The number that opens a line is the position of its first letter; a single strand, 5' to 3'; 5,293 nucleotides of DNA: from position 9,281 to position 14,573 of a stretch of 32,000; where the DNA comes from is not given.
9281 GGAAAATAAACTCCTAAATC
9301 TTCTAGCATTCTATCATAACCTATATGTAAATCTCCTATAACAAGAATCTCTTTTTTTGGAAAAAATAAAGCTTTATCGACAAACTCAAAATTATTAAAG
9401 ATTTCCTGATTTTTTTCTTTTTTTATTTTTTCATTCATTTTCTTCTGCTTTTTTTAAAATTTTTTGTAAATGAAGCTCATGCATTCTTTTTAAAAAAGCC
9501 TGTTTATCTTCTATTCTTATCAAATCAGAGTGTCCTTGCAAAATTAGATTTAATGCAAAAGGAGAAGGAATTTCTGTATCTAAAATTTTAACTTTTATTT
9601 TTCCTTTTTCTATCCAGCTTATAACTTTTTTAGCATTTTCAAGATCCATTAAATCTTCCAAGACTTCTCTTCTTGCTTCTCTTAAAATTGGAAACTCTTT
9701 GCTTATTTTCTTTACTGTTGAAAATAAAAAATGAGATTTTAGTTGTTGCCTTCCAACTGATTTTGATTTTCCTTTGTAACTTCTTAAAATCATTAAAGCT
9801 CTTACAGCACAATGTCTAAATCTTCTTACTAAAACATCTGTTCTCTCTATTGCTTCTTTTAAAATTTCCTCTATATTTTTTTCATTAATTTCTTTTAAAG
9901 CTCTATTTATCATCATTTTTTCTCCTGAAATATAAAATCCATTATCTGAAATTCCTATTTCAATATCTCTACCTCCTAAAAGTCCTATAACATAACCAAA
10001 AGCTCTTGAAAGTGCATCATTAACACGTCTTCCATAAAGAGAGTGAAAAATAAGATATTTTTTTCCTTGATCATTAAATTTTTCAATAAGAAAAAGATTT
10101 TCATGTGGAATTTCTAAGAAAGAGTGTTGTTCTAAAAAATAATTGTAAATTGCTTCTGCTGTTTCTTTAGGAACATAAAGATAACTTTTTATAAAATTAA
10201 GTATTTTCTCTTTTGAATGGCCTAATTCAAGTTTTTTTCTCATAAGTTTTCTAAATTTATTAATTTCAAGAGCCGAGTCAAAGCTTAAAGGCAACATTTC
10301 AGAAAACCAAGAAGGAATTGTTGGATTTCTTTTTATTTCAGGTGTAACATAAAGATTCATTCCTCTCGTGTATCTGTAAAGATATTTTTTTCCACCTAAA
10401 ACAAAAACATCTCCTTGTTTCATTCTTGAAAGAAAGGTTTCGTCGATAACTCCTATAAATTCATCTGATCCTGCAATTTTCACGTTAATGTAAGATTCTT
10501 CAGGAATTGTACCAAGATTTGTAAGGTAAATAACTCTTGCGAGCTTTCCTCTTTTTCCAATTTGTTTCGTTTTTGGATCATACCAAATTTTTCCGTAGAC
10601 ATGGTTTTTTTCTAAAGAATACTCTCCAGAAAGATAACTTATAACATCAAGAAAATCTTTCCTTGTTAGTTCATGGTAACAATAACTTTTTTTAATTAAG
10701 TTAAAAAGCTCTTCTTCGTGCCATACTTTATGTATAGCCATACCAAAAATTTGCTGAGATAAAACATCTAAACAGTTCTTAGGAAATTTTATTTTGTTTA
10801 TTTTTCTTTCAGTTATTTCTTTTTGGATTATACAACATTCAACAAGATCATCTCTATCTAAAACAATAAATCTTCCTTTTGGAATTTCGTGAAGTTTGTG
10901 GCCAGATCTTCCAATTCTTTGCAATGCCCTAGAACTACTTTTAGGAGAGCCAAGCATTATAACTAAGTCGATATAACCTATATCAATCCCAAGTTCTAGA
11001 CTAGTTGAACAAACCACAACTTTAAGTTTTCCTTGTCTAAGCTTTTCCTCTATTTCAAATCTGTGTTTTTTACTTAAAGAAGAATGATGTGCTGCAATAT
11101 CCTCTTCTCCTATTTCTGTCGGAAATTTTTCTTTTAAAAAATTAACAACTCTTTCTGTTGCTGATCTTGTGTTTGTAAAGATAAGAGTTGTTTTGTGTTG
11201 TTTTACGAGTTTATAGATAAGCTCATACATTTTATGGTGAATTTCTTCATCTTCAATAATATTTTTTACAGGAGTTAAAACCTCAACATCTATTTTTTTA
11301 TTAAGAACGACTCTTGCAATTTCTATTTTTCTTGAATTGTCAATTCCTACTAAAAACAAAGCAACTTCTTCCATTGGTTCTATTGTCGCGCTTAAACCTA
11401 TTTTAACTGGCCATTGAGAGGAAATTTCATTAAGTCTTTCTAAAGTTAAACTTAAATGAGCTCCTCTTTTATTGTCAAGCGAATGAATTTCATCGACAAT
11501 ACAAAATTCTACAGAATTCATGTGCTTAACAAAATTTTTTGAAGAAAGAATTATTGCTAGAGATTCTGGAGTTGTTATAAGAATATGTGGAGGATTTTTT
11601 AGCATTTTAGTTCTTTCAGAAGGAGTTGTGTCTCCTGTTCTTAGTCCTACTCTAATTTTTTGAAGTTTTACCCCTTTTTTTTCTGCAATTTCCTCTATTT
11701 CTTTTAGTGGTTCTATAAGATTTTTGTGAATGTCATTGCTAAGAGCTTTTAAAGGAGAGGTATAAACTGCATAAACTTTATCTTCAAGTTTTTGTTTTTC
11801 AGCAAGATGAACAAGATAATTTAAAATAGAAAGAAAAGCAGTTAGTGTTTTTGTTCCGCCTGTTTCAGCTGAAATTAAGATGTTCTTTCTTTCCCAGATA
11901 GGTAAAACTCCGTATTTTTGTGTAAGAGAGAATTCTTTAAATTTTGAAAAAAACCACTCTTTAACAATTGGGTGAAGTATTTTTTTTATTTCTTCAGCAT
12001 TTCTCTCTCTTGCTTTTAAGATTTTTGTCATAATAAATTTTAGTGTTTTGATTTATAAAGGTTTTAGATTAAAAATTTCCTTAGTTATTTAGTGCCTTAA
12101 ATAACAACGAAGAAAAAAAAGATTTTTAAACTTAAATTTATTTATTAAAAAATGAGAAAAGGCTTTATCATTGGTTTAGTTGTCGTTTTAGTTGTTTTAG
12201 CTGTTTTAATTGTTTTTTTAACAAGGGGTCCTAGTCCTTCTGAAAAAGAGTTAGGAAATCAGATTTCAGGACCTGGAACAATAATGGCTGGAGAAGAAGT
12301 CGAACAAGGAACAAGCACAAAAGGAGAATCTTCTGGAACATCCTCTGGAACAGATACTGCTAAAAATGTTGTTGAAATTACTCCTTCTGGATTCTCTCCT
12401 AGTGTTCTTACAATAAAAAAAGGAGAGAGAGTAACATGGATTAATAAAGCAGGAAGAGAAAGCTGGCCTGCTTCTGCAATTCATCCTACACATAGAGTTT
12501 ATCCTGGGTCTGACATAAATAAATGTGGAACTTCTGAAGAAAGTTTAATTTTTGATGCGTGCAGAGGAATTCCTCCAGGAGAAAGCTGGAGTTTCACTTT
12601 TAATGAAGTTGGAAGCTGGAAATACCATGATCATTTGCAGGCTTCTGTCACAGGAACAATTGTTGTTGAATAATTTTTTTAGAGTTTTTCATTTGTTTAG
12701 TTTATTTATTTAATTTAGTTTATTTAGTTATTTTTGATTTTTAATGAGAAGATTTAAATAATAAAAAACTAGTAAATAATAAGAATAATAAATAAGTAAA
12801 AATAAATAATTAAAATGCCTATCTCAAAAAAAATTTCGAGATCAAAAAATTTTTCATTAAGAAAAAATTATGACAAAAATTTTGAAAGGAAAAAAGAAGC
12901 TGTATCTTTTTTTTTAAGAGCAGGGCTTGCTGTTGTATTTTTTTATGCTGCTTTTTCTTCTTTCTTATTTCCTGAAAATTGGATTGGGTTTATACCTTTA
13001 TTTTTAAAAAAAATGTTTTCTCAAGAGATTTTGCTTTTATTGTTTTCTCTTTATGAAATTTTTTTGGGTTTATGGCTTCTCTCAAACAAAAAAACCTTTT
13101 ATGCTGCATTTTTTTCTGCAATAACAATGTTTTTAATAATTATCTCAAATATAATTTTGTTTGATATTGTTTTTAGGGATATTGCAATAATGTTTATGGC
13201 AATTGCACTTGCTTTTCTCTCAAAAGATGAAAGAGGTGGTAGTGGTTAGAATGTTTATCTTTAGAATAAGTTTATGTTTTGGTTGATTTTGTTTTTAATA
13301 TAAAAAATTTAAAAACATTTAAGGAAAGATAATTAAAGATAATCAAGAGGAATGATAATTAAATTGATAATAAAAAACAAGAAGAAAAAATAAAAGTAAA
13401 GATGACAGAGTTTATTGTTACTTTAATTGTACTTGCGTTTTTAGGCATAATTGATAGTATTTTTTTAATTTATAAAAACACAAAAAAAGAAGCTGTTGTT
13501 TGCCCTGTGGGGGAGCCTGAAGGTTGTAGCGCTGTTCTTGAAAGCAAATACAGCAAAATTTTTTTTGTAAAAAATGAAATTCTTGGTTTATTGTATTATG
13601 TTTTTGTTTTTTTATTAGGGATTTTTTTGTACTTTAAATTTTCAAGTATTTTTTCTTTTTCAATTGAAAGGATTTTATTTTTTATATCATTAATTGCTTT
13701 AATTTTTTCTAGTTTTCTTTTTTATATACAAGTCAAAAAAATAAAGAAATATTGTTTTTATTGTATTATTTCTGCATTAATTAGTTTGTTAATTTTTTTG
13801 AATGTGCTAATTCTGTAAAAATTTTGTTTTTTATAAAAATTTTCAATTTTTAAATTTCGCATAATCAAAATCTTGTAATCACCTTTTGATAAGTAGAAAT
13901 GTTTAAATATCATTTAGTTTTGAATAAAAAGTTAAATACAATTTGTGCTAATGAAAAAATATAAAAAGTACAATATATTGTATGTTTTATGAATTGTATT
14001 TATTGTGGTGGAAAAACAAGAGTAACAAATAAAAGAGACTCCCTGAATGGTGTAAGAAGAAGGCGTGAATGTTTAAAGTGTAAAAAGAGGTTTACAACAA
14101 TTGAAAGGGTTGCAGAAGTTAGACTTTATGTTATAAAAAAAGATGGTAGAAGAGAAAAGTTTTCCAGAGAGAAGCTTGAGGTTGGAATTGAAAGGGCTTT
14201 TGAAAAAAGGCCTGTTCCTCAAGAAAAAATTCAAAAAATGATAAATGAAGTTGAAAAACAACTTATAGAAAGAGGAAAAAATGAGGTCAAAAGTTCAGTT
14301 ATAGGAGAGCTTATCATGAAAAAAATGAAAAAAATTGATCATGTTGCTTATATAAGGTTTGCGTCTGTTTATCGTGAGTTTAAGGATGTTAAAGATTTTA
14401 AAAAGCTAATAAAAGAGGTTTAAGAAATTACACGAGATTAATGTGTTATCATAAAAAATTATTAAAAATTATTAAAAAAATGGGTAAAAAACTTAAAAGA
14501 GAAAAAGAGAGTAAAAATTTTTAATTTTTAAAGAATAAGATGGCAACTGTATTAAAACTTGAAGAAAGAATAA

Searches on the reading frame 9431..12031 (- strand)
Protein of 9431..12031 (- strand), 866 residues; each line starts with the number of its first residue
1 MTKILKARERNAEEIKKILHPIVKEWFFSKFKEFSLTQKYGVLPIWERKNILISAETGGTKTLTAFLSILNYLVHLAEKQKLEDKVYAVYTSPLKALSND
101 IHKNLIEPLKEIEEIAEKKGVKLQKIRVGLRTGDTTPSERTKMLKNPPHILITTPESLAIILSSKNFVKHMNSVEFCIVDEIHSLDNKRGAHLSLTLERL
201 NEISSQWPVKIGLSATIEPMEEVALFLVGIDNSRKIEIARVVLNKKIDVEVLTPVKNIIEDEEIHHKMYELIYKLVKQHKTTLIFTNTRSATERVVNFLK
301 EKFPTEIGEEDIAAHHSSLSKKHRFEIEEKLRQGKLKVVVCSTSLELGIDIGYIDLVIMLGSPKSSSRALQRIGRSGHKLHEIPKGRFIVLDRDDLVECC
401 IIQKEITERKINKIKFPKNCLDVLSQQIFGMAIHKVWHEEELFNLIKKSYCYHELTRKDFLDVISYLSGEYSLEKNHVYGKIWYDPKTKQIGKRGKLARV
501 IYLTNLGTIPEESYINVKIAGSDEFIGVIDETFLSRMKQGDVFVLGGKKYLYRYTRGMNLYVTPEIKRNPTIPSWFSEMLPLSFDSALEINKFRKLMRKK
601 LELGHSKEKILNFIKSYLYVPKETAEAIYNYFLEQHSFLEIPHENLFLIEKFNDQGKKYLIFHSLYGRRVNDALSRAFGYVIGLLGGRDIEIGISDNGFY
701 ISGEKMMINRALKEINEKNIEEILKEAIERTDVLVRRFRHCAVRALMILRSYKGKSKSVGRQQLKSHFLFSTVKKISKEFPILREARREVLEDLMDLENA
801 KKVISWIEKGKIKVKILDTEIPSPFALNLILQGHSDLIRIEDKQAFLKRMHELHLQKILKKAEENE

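Call 8: search_protein_families(library=pfam, proteins=[window:9431-12031:-], max_evalue=0.01)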
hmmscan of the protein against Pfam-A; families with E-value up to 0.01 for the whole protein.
window:9431-12031:- (866 aa): 6 families
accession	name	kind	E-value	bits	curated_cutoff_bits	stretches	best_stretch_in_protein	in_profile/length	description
PF08494.16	DEAD_assoc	-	1.9e-57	194.6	23.5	1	641-826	1-191/191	DEAD/H associated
PF19306.5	WH_Lhr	-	8.4e-35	120.1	27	1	405-569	2-165/168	Large helicase-related protein, winged helix domain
PF00270.35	DEAD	-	3.2e-26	92.5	26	1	39-219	5-163/167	DEAD/DEAH box helicase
PF00271.37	Helicase_C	-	7.3e-22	78.2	23.5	1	270-377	4-107/110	Helicase conserved C-terminal domain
PF22590.2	Cas3-like_C_2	-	4.6e-06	27.3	27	1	279-376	2-101/106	CRISPR-associated nuclease/helicase Cas3, C-terminal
PF04851.21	ResIII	-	1.6e-05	25.3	22.5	1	46-218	21-163/164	Type III restriction enzyme, res subunit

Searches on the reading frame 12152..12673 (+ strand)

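Call 9: search_protein_families(library=pfam, proteins=[window:12152-12673:+], max_evalue=0.01)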
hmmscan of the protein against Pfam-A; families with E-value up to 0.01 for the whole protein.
window:12152-12673:+ (173 aa): 2 families
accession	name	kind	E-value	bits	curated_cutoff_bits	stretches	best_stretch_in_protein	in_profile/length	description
PF13473.12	Cupredoxin_1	-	0.00053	20.4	27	0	68-95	19-46/104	Cupredoxin-like domain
PF00127.26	Copper-bind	-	0.00089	20.1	21.2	1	79-172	12-98/99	Copper binding proteins, plastocyanin/azurin family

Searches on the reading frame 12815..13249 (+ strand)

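Call 9: search_protein_families(library=pfam, proteins=[window:12815-13249:+], max_evalue=0.01)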
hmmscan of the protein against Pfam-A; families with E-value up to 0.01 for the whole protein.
window:12815-13249:+ (144 aa): 1 family
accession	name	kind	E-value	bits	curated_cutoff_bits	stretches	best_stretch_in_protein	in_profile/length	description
PF07681.17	DoxX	-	0.00073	20.6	23.6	1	32-110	3-81/85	DoxX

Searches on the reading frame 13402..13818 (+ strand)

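Call 79: search_protein_families(library=pfam, proteins=[window:13402-13818:+], max_evalue=0.01)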
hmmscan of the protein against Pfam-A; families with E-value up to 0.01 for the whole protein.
window:13402-13818:+ (138 aa): 1 family
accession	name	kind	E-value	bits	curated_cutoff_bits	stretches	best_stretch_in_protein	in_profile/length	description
PF07884.19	VKOR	-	6e-25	88.4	27.5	1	7-133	2-131/134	Vitamin K epoxide reductase family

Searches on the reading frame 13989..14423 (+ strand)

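Call 79: search_protein_families(library=pfam, proteins=[window:13989-14423:+], max_evalue=0.01)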
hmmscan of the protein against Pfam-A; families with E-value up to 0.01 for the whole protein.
window:13989-14423:+ (144 aa): 2 families
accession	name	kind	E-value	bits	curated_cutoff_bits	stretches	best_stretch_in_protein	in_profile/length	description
PF03477.21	ATP-cone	-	2.2e-23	83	25.8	1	47-133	2-87/88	ATP cone domain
PF22811.2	Zn_ribbon_NrdR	-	2.3e-12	47.1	27.2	1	1-39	1-42/42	Transcriptional repressor NrdR-like, N-terminal domain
